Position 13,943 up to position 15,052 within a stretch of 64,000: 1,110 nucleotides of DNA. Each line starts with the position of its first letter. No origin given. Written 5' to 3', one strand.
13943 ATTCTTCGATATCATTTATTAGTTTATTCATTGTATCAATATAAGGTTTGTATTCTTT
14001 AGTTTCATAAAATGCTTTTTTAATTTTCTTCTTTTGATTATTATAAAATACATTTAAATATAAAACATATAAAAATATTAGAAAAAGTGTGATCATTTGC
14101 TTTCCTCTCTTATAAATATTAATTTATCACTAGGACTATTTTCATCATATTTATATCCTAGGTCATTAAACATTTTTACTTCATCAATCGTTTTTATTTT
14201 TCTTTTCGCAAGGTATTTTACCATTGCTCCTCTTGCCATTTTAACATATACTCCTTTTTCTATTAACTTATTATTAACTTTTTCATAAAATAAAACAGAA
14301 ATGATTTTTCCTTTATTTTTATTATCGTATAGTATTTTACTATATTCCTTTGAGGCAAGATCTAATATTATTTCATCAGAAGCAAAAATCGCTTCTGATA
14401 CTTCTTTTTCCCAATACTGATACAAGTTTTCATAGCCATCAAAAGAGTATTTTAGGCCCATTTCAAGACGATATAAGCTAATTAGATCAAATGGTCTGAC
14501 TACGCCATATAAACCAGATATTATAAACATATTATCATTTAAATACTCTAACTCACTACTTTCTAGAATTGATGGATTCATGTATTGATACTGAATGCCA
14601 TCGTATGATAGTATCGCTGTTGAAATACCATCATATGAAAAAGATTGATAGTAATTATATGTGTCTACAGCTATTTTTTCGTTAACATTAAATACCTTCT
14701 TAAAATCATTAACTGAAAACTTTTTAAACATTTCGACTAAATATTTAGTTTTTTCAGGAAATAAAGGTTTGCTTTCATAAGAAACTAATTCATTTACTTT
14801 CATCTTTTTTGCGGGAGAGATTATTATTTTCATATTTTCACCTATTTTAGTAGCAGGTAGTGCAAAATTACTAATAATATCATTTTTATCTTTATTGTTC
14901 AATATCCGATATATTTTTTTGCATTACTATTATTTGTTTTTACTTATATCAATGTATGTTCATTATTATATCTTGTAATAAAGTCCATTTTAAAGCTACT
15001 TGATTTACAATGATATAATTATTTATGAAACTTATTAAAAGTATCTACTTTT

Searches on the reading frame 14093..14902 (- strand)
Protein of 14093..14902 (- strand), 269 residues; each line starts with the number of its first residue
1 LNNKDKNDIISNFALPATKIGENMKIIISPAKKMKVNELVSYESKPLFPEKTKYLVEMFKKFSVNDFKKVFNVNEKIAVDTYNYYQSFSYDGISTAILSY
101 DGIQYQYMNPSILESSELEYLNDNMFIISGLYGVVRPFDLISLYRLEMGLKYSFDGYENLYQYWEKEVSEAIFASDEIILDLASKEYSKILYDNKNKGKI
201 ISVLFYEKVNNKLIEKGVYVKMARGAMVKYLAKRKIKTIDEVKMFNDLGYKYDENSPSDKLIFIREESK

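Call 9: search_protein_families(library=ncbifam, proteins=[window:14093-14902:-])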
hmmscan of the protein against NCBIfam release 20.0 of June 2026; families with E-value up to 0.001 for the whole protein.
window:14093-14902:- (269 aa): 8 families
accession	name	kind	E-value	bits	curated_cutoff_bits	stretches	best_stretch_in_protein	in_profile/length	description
NF002543.0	PRK02101.1-4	equivalog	2.3e-67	227.1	204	1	24-267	1-243/244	peroxide stress protein YaaA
NF002542.0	PRK02101.1-3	equivalog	4.9e-54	183.2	278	1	24-267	1-256/258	peroxide stress protein YaaA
NF002541.0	PRK02101.1-1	equivalog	5.1e-43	147.2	368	1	24-268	1-257/258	peroxide stress protein YaaA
NF002547.0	PRK02101.2-5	equivalog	7.7e-41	140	392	1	24-266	1-254/255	peroxide stress protein YaaA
NF002545.0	PRK02101.2-3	equivalog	3.1e-11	43.4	324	1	99-258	83-250/265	peroxide stress protein YaaA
NF002546.0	PRK02101.2-4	equivalog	1.7e-10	40.9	321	1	55-189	37-168/245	peroxide stress protein YaaA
NF002544.0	PRK02101.2-1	equivalog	1.8e-07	30.7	339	1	95-190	78-173/248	peroxide stress protein YaaA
NF002548.0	PRK02101.2-6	equivalog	8.2e-07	28.8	391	1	95-251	79-235/251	peroxide stress protein YaaA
